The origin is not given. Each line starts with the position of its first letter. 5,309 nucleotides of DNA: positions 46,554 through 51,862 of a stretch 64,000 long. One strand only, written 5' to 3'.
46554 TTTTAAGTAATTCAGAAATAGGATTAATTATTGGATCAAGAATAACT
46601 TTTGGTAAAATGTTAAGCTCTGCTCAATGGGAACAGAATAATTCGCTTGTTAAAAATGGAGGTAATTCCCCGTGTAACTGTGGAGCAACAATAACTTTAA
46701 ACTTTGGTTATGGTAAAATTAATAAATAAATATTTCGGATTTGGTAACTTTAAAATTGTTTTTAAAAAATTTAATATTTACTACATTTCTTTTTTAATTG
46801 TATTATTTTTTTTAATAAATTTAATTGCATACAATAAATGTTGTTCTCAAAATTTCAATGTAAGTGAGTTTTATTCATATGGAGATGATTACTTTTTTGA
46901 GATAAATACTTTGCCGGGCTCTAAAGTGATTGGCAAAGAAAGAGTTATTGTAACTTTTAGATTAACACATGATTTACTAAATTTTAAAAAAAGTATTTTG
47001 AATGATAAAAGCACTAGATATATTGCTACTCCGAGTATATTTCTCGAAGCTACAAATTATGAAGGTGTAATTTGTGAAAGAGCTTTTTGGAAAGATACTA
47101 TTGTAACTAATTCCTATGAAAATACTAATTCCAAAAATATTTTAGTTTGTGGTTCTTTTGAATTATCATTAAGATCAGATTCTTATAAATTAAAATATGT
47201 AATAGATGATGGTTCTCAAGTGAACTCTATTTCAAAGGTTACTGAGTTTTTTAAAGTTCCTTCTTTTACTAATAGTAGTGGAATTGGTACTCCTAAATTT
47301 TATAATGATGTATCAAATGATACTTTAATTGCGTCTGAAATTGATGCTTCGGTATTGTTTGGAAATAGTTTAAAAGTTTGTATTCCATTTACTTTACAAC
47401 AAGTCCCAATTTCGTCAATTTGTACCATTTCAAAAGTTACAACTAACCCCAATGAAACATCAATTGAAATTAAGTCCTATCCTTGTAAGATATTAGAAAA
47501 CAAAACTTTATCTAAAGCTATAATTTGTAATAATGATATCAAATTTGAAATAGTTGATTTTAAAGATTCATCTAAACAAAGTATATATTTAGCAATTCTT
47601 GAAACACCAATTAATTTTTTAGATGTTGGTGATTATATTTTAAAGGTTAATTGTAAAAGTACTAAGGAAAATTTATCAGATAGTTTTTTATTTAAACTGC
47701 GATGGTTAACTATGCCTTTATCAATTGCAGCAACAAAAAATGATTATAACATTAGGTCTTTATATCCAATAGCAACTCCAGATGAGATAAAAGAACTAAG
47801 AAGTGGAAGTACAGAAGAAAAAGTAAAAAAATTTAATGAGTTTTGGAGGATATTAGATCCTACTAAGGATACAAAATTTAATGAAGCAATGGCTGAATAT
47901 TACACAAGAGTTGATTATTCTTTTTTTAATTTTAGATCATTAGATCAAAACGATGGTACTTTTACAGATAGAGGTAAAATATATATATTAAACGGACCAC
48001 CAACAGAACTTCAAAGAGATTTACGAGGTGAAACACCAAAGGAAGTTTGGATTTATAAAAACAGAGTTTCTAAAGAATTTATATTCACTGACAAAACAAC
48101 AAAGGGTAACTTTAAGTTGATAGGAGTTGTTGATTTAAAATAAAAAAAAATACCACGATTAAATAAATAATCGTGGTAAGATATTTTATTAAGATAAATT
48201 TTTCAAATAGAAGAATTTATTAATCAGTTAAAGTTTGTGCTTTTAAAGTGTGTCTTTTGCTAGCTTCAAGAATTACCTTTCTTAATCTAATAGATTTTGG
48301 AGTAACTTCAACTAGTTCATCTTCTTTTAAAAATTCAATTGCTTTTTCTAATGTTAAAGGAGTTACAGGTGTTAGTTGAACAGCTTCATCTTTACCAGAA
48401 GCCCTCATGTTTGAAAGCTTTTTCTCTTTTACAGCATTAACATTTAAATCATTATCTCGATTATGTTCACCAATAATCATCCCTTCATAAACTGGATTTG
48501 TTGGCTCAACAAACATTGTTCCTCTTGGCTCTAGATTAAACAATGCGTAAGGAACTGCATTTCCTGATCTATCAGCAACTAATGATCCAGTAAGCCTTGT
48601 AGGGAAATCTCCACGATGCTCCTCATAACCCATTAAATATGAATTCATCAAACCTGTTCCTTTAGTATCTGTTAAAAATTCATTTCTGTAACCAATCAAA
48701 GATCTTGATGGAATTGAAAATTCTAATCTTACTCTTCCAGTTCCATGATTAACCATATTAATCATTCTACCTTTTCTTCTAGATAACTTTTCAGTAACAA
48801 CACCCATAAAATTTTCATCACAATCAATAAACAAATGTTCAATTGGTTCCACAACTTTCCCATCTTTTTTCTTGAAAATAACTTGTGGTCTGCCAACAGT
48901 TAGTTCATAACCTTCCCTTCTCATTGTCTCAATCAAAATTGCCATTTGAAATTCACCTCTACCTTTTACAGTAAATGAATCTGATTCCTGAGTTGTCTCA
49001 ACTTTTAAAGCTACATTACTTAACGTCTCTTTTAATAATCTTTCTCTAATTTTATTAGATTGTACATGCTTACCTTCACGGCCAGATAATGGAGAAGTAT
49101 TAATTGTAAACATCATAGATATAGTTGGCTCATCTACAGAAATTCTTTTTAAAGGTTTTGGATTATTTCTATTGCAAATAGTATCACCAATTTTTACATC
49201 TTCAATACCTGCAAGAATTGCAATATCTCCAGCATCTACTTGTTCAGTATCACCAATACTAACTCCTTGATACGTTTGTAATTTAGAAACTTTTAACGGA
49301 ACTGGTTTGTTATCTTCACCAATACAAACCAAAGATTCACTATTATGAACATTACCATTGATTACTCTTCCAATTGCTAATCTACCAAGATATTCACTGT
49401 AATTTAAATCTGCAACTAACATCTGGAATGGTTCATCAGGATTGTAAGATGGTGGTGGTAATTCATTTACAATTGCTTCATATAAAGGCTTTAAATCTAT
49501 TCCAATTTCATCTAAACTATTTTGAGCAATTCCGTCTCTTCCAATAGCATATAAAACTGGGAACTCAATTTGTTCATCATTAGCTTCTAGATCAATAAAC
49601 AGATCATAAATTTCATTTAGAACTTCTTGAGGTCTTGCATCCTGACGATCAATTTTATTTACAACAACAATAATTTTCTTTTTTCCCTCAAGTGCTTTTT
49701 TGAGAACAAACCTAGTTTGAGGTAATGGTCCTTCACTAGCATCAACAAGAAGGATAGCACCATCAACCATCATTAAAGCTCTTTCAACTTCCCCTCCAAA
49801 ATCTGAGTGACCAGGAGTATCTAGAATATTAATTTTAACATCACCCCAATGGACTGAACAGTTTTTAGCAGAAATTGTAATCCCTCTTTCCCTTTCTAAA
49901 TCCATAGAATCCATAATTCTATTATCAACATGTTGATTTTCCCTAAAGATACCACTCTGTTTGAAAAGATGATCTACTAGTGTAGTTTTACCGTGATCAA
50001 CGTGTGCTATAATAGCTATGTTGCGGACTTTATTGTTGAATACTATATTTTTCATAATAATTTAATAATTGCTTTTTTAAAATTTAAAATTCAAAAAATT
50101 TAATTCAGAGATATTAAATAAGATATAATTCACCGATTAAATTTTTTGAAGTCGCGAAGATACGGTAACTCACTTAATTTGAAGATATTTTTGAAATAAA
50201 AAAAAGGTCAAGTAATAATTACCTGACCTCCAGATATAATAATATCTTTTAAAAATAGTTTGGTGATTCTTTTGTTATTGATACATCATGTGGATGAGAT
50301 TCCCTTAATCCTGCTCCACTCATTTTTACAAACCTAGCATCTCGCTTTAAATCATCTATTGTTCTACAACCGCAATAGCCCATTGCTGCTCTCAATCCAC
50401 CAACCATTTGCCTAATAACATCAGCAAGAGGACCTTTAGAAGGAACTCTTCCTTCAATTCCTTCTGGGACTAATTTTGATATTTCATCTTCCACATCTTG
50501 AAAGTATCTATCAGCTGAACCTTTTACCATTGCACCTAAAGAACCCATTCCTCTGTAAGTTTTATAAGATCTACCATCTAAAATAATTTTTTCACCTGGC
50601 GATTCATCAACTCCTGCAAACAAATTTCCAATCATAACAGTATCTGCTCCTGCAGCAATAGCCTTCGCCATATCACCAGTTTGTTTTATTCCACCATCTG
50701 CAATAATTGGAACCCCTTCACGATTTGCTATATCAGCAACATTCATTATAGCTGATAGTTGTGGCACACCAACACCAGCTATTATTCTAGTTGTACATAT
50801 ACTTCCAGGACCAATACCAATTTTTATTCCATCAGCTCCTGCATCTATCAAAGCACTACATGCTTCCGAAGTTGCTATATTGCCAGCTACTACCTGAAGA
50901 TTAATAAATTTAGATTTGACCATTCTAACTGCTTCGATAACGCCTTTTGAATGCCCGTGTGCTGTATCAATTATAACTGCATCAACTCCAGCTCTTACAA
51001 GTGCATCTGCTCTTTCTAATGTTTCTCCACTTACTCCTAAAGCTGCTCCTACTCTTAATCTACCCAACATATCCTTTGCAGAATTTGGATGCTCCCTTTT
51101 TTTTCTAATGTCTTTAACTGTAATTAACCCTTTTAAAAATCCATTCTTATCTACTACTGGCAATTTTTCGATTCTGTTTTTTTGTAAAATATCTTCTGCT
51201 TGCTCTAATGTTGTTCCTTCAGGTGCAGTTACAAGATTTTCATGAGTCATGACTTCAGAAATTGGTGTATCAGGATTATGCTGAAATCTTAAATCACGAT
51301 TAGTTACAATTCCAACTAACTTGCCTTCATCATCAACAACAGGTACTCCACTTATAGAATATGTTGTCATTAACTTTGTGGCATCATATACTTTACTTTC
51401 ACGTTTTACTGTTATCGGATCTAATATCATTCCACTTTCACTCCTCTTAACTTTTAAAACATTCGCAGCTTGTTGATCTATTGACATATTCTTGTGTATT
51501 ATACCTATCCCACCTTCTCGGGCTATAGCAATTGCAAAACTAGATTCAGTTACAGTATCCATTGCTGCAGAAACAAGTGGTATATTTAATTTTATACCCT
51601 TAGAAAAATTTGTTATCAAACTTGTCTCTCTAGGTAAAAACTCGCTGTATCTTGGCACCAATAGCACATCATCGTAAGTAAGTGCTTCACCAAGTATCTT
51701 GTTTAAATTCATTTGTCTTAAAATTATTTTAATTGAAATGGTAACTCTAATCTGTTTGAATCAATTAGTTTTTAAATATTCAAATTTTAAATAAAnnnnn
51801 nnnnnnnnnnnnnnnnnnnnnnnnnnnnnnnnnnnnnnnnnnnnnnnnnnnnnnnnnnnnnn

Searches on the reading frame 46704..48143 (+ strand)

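Call 69: search_protein_families(library=pfam, proteins=[window:46704-48143:+], max_evalue=0.00001)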
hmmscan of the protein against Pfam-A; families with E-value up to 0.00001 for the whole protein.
window:46704-48143:+ (479 aa): 1 family
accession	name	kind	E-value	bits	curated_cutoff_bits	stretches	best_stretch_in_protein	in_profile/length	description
PF20094.4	GWxTD_dom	-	1.3e-12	48.3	26.9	1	351-466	35-144/172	GWxTD domain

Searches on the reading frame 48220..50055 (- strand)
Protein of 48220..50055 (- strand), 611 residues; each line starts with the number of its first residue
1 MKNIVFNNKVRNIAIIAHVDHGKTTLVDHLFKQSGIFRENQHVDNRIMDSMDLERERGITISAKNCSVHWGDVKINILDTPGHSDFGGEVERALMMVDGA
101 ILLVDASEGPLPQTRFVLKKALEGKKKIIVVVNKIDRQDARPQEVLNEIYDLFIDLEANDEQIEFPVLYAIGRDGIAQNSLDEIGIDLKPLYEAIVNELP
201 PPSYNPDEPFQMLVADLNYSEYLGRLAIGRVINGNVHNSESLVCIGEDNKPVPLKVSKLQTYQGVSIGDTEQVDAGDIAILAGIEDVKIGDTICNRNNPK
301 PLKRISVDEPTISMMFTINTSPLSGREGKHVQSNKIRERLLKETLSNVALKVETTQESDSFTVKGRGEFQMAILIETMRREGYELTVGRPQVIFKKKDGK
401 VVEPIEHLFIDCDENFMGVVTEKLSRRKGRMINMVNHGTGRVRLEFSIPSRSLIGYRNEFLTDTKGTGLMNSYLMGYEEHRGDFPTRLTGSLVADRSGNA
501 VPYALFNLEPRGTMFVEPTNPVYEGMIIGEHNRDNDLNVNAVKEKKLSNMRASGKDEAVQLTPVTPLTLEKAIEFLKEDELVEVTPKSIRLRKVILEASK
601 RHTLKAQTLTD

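Call 16: search_protein_families(library=pfam, proteins=[window:48220-50055:-], max_evalue=0.001)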
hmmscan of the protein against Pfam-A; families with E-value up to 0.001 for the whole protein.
window:48220-50055:- (611 aa): 6 families
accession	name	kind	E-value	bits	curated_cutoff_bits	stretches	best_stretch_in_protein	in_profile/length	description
PF00009.33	GTP_EFTU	-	4.5e-56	189.9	26.5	1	9-200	2-187/188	Elongation factor Tu GTP binding domain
PF21018.2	BipA_C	-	6.1e-47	158.4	23.8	1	489-597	1-109/110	TypA/BipA C-terminal domain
PF00679.30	EFG_C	-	3.1e-22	78.9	27.9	1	401-485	2-86/89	Elongation factor G C-terminus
PF03144.31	GTP_EFTU_D2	-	4.3e-07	30.7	30.3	1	224-294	1-73/73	Elongation factor Tu domain 2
PF01926.29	MMR_HSR1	-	1.1e-06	29.2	21.9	1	13-134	2-113/113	50S ribosome-binding GTPase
PF22042.2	EF-G_D2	-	9.5e-06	26.1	27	1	209-295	1-83/84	Elongation factor G domain 2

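Call 96: find_homologous_proteins(query=window:48220-50055:-, max_evalue=1e-100)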
Query window:48220-50055:- (611 aa): 7999 proteins with E <= 1e-100 among 8000 candidates; the best 120 are listed.
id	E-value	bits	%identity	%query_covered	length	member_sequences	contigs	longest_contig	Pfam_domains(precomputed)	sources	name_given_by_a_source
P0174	0.0e+0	1364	100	100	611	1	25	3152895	PF21018.3,PF01926.30,PF00679.31,PF00009.34,PF03144.32,PF22042.3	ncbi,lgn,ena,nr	ncbi:MAG: translational GTPase TypA [Chlorobiota bacterium]|nr:translational GTPase TypA [Chlorobiot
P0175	0.0e+0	1227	100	90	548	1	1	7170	PF21018.3,PF01926.30,PF00679.31,PF00009.34,PF03144.32,PF22042.3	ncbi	ncbi:MAG: translational GTPase TypA, partial [Candidatus Kapaibacterium sp.]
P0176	0.0e+0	1224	88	100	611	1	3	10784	PF21018.3,PF01926.30,PF00679.31,PF00009.34,PF03144.32,PF22042.3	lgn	-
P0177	0.0e+0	1087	77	100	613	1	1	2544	PF21018.3,PF01926.30,PF00679.31,PF00009.34,PF03144.32,PF22042.3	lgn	-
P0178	0.0e+0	1084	77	100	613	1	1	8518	PF21018.3,PF01926.30,PF00679.31,PF00009.34,PF03144.32,PF22042.3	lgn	-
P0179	0.0e+0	1082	77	100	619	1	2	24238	PF21018.3,PF01926.30,PF00679.31,PF00009.34,PF03144.32,PF22042.3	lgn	-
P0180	0.0e+0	1079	77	100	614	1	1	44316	PF21018.3,PF01926.30,PF00679.31,PF00009.34,PF03144.32,PF22042.3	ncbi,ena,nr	ncbi:MAG: translational GTPase TypA [bacterium]|nr:translational GTPase TypA [bacterium]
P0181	0.0e+0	1078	76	100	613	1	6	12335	PF21018.3,PF00679.31,PF00009.34,PF03144.32,PF22042.3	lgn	-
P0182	0.0e+0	1078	78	100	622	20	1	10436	PF21018.3,PF01926.30,PF00679.31,PF00009.34,PF03144.32,PF22042.3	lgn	-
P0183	0.0e+0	1078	77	100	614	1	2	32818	PF21018.3,PF01926.30,PF00679.31,PF00009.34,PF03144.32,PF22042.3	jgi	-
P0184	0.0e+0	1077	78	99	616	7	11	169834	PF21018.3,PF01926.30,PF00679.31,PF00009.34,PF03144.32,PF22042.3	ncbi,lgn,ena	-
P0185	0.0e+0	1075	78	99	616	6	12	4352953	PF21018.3,PF01926.30,PF00679.31,PF00009.34,PF03144.32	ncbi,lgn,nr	ncbi:MAG: translational GTPase TypA [Chlorobi bacterium]|nr:translational GTPase TypA [Chlorobiota b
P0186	0.0e+0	1074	77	99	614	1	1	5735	PF21018.3,PF00679.31,PF00009.34,PF03144.32,PF22042.3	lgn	-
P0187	0.0e+0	1073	77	99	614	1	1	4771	PF21018.3,PF00679.31,PF00009.34,PF03144.32,PF22042.3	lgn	-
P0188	0.0e+0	1073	77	99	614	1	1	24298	PF21018.3,PF00679.31,PF00009.34,PF03144.32,PF22042.3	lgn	-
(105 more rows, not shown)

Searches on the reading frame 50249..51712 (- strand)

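Call 16: search_protein_families(library=pfam, proteins=[window:50249-51712:-], max_evalue=0.001)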
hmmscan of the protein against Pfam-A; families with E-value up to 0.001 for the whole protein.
window:50249-51712:- (487 aa): 6 families
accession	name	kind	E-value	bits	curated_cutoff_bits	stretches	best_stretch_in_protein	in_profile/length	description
PF00478.31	IMPDH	-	4.2e-161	536.1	25.6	1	10-475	1-345/345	IMP dehydrogenase / GMP reductase domain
PF00571.33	CBS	-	9.7e-28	96.7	24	2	95-142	5-52/57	CBS domain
PF03060.21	NMO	-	1.5e-07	31.6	28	1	274-375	138-235/331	Nitronate monooxygenase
PF01070.24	FMN_dh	-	2.5e-07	30.5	24.9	1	271-365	218-305/350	FMN-dependent dehydrogenase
PF00977.27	His_biosynth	-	2.8e-05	24.1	23.6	0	323-363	63-103/228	Histidine biosynthesis protein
PF01645.23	Glu_synthase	-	6.6e-05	22.7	20.4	1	259-363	195-305/369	Conserved region in glutamate synthase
